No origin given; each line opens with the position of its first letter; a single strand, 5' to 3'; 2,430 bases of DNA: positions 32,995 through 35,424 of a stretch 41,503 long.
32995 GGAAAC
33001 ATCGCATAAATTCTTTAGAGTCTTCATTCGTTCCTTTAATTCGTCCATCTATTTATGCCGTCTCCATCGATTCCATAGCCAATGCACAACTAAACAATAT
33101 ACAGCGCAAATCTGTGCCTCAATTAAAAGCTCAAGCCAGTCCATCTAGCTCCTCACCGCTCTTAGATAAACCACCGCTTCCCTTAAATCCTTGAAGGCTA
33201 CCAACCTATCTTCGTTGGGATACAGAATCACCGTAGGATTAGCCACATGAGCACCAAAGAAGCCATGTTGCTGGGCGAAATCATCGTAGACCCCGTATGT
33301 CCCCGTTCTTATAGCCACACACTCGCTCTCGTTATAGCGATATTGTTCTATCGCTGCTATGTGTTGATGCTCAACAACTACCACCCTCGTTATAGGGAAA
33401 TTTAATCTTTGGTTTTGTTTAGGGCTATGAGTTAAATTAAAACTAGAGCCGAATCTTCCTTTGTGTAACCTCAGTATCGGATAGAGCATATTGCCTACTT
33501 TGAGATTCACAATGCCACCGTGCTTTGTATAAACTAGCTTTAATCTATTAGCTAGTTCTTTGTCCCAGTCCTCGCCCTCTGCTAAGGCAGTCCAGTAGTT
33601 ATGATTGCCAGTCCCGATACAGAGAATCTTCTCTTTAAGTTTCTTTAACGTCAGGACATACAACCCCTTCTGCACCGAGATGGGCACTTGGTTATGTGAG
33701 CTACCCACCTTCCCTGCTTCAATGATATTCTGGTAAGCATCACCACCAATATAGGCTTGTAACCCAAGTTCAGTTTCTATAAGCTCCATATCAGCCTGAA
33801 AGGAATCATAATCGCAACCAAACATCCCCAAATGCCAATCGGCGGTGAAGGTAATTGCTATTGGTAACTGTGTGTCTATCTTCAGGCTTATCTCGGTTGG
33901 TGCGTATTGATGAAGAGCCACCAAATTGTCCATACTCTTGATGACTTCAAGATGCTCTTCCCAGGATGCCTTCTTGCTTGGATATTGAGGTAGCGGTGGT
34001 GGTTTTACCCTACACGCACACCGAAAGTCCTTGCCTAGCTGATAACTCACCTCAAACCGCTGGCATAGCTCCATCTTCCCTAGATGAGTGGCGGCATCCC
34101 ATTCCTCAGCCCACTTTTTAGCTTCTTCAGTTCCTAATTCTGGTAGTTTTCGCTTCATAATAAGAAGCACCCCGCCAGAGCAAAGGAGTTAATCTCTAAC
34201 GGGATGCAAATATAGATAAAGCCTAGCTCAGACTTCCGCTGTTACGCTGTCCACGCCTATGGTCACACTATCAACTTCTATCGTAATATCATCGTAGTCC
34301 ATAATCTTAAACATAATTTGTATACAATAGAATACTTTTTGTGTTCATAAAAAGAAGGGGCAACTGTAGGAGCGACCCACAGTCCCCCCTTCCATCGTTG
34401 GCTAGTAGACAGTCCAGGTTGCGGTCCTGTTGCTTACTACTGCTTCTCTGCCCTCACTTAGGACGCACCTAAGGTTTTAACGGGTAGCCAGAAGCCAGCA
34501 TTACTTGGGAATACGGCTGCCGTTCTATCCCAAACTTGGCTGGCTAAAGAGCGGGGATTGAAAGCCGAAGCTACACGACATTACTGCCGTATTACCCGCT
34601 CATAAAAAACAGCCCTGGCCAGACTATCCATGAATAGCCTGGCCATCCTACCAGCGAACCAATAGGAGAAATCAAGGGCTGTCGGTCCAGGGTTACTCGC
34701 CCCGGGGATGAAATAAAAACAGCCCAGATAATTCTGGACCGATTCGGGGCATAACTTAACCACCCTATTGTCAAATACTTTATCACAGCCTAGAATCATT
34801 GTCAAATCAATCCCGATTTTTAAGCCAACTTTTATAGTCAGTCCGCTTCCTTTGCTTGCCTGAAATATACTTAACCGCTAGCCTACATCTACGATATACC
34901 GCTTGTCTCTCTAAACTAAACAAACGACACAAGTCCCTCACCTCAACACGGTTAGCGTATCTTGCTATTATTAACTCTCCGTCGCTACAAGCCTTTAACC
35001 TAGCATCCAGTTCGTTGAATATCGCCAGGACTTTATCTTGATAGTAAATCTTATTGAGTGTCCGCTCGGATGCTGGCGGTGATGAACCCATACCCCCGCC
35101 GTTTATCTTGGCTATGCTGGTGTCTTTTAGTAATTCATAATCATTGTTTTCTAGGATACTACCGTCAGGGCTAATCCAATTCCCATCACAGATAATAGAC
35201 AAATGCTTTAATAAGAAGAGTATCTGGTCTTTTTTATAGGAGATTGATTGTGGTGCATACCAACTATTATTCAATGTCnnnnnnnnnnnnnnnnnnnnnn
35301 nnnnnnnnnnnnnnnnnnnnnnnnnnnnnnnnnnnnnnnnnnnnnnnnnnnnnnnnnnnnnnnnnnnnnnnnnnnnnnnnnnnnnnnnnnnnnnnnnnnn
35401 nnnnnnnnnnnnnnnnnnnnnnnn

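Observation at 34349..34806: ORF-poor, hairpin-dense transcript unit directly behind a sigma-like regulator: candidate large structured RNA or multi-terminator antitermination leader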

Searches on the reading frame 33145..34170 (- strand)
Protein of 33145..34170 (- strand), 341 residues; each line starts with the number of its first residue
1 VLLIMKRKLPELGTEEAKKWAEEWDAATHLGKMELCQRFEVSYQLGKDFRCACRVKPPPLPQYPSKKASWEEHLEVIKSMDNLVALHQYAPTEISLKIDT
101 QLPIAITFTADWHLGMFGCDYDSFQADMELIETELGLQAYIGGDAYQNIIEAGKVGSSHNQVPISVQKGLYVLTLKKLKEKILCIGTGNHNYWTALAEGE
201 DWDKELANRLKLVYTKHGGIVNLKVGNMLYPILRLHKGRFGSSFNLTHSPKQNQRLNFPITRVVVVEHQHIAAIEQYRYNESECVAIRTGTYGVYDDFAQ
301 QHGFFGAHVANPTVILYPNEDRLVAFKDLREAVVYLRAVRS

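Call 11: search_protein_families(library=pfam, proteins=[window:33145-34170:-], max_evalue=0.01)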
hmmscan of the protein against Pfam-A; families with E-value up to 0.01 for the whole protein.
window:33145-34170:- (341 aa): 0 families

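Call 12: search_protein_families(library=phrogs, proteins=[window:33145-34170:-], max_evalue=0.01)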
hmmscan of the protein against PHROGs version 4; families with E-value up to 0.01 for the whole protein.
window:33145-34170:- (341 aa): 1 family
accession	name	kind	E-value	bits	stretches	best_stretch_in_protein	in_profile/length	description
phrog_7339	-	DNA, RNA and nucleotide metabolism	7.7e-34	118.2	1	92-327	18-260/263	DNA repair exonuclease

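Call 14: find_related_loci(query=window:33145-34170:-, collection=viral_contigs, flank=3000)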
Query window:33145-34170:- (341 aa) in viral_contigs; peptide patterns used: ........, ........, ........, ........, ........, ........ (x = any residue, [..] = any of these).
2 stretches matched a pattern, but none encodes a relative of the query by tblastn (E <= 1e-3).

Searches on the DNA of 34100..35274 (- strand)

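Call 6: search_rna_families(source=window, start=34100, end=34900, threshold=evalue, max_evalue=10, show_alignments=3)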
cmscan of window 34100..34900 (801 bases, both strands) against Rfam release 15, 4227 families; matches with E-value up to 10: 2.
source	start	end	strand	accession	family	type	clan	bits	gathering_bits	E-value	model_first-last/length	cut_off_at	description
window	34241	34393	+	RF00082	SraG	Gene; sRNA;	-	16.3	50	4.2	1-177/177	no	SraG RNA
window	34104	34165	-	RF01139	sR2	Gene; snRNA; snoRNA; CD-box;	-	13.1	42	3.3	1-57/57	no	Small nucleolar RNA sR2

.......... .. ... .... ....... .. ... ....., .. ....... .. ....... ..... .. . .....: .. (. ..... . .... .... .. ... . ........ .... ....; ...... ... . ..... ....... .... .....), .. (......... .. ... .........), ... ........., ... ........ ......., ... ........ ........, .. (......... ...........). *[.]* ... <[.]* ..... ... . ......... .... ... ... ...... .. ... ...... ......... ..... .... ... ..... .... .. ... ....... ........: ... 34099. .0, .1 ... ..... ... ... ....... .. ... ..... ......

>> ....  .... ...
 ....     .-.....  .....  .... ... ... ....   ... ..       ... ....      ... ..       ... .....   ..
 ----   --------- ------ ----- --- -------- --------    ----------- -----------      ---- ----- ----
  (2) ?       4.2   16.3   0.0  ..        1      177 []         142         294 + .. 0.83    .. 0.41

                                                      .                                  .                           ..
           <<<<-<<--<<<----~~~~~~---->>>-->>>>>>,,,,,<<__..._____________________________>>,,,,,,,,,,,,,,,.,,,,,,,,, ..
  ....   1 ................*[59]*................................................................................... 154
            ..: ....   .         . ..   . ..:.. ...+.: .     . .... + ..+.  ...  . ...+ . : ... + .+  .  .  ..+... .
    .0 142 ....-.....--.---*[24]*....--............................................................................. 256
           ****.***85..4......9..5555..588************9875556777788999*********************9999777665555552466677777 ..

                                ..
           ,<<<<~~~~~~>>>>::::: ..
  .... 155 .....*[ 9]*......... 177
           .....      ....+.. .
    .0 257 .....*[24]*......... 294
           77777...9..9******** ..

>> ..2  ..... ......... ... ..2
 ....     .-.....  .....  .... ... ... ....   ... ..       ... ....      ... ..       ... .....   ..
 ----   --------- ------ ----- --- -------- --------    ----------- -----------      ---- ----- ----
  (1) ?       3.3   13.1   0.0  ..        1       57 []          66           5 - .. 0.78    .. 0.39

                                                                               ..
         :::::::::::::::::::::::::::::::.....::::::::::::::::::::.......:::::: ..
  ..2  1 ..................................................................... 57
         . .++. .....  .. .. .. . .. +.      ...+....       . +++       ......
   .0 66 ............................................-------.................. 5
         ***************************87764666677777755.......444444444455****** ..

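Call 9: search_dna_similar(query=window:34150-34900:-, collection=phages, mode=distant)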
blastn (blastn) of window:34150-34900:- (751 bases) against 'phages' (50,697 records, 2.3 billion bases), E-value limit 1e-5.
No match.

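Call 32: search_rna_families(sources=[L011, L012, L013, L015, L016, L017, L018, L020, L021, L023, L025, L027, L028, L030, L032, L033, L034, L035, L036, L008], threshold=gathering, show_alignments=2)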
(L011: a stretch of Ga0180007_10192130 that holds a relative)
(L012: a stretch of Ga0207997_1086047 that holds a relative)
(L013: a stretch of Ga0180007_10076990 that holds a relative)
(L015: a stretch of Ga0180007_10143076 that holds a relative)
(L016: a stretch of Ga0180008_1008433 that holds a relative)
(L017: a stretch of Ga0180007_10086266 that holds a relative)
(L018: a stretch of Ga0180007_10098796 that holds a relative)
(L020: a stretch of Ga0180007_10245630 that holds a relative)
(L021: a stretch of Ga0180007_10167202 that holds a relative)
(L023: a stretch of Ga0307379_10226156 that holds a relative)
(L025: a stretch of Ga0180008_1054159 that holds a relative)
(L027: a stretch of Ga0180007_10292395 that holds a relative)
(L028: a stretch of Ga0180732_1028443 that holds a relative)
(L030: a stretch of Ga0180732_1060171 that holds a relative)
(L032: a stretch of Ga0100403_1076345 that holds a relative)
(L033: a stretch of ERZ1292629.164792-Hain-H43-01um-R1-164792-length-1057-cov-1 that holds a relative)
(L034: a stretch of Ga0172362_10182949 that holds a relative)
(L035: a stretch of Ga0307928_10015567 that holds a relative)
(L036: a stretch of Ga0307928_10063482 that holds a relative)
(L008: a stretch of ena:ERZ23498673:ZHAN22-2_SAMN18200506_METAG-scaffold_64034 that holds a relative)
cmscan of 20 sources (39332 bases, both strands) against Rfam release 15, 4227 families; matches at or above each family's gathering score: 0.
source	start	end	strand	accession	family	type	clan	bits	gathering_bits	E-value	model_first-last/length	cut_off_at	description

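Call 43: build_rna_model(alignment_id=A3, structure=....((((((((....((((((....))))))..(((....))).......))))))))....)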
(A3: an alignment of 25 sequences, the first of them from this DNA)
Model R1 built from alignment A3 (25 sequences, 63 columns); structure: as given.
model positions 63; base pairs 17; branch points 1; effective number of sequences 2.76; information 0.889 bits per position. Calibrated on 0.2 Mb of random sequence (short: E-values are rough).
structure used (alignment columns):
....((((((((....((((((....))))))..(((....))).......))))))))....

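Call 44: search_with_rna_model(model_id=R1, sources=[window, L001, L003, L004, L005, L006, L007, L008, L009, L011, L012, L013, L014, L015, L016, L017, L018, L019, L020, L021, L022, L023, L024, L025, L026, L027, L028, L029, L030, L031, L032, L033, L034, L035, L036], max_evalue=1)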
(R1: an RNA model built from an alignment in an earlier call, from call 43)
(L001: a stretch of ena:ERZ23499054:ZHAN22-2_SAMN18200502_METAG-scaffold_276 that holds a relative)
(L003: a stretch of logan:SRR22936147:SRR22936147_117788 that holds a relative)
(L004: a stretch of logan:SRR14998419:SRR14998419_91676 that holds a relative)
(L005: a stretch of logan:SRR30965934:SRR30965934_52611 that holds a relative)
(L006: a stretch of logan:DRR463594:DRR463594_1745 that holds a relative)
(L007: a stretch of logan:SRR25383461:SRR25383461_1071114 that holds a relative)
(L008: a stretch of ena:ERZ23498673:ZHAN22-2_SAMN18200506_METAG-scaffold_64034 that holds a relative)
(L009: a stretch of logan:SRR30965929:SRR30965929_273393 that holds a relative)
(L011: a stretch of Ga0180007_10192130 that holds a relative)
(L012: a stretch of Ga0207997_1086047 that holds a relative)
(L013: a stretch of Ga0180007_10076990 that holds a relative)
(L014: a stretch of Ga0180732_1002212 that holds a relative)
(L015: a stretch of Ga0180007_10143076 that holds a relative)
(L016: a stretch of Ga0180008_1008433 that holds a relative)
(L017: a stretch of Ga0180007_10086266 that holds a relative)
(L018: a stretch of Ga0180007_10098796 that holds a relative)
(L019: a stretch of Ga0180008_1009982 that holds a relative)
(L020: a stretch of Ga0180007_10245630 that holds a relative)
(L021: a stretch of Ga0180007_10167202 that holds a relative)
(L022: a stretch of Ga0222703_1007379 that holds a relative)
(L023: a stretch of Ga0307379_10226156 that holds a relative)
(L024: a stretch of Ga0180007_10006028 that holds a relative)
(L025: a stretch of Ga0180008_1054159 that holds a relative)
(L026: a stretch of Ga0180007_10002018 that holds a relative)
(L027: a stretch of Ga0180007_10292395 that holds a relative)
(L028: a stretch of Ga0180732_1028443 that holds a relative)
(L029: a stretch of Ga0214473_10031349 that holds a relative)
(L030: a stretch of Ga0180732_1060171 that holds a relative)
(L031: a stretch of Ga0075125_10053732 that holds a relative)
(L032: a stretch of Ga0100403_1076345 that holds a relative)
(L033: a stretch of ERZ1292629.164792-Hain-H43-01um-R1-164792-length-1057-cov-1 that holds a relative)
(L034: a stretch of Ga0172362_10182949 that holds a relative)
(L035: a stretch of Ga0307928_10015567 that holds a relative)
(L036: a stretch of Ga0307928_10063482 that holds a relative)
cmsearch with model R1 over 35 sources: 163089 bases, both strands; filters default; matches with E-value up to 1: 29.
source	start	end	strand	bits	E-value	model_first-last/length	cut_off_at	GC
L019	1370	1432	-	84.8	2e-17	1-63/63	no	0.54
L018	688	750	-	84.5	2.3e-17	1-63/63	no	0.51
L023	164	226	-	83.7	3.6e-17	1-63/63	no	0.44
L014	7324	7386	+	83.7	3.7e-17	1-63/63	no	0.52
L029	4637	4699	+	83.3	4.4e-17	1-63/63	no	0.43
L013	1837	1899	-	83.3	4.5e-17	1-63/63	no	0.54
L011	725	787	-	83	5.4e-17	1-63/63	no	0.52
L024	11141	11203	-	82.2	8.1e-17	1-63/63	no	0.43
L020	175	237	+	82.1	8.9e-17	1-63/63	no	0.41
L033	253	315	-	81.6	1.2e-16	1-63/63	no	0.48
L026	282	344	+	81.5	1.2e-16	1-63/63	no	0.43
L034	523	585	-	81.2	1.4e-16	1-63/63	no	0.4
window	34544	34606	-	80.1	2.6e-16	1-63/63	no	0.48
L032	943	1005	-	79.2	4.3e-16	1-63/63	no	0.46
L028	83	145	+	79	4.6e-16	1-63/63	no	0.43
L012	253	315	+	79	4.7e-16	1-63/63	no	0.43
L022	2067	2129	+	79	4.7e-16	1-63/63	no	0.43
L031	1546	1608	+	79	4.7e-16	1-63/63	no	0.43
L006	2951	3013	+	78.6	6e-16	1-63/63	no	0.51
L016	995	1057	+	78.3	7e-16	1-63/63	no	0.44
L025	103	165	+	77.3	1.2e-15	1-63/63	no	0.48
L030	241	303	-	77.1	1.3e-15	1-63/63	no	0.41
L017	382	444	-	76.6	1.7e-15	1-63/63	no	0.46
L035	3897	3959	+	76.5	1.8e-15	1-63/63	no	0.38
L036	2161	2223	-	75.5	3.1e-15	1-63/63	no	0.4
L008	2069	2131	+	74.6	5.1e-15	1-63/63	no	0.54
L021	324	386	+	73.9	7.6e-15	1-63/63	no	0.43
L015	171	233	+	68.9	1.2e-13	1-63/63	no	0.41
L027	1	57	+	67.8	2.1e-13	1-63/63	no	0.4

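Call 77: search_rna_families(source=L042, threshold=evalue, max_evalue=5)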
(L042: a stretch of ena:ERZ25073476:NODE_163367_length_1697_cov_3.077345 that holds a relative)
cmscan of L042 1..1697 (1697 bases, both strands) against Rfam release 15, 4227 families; matches with E-value up to 5: 5.
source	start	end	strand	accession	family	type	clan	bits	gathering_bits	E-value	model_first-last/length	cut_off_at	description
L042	873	971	+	RF02964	DUF3800-V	Gene; sRNA;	-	46.2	37.4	1.9e-08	1-96/96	no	DUF3800-V RNA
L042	761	877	+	RF00558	L20_leader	Cis-reg; leader;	-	21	58.7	0.33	1-127/127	no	Ribosomal protein L20 leader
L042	86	160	+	RF01141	sR18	Gene; snRNA; snoRNA; CD-box;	-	19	45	0.2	1-56/56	no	Small nucleolar RNA sR18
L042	1250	1431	+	RF02121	FTX_3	Gene; lncRNA;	-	18.3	55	4.4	1-147/147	no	FTX transcript, XIST regulator conserved region 3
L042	344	433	-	RF00110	RybB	Gene; sRNA;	-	16.3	40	3.3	1-79/79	no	RybB RNA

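Call 85: search_rna_families(sources=[L001, L003, L004, L005, L006, L007, L009, L014, L024, L026, L029, L038, L040, L045, L048, L053, L056, L057, L059], threshold=gathering)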
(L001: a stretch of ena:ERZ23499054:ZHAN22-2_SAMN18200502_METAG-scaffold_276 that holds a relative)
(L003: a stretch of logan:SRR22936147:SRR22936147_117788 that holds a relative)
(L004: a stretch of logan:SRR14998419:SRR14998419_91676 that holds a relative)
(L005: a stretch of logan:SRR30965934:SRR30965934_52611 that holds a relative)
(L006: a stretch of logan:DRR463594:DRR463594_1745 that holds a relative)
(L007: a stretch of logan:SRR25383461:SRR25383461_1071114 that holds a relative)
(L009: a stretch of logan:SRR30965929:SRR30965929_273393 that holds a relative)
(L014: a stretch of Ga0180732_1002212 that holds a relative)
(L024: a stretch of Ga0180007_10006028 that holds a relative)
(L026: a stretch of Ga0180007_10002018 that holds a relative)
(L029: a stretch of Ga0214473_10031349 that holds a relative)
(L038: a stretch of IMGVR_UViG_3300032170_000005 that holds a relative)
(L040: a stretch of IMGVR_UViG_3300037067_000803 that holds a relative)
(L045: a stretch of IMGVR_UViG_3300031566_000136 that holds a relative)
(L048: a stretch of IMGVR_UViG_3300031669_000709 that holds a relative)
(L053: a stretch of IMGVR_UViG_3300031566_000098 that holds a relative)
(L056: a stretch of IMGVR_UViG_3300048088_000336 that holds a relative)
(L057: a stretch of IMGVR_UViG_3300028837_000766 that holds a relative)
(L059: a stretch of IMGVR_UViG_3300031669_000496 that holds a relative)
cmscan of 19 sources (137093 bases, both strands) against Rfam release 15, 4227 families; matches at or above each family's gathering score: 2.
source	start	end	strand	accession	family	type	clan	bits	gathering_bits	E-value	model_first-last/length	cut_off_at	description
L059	9182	9253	+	RF00005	tRNA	Gene; tRNA;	CL00001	50.9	29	1.2e-07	1-71/71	no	tRNA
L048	4230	4301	-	RF00005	tRNA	Gene; tRNA;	CL00001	47.4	29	1.1e-06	1-71/71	no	tRNA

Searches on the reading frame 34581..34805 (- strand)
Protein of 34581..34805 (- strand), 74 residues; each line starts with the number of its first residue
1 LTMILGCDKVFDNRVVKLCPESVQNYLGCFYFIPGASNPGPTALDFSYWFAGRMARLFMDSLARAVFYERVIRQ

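Call 11: search_protein_families(library=pfam, proteins=[window:34581-34805:-], max_evalue=0.01)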
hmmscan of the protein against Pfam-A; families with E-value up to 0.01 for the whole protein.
window:34581-34805:- (74 aa): 0 families

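Call 12: search_protein_families(library=phrogs, proteins=[window:34581-34805:-], max_evalue=0.01)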
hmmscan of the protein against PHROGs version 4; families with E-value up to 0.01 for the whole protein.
window:34581-34805:- (74 aa): 0 families
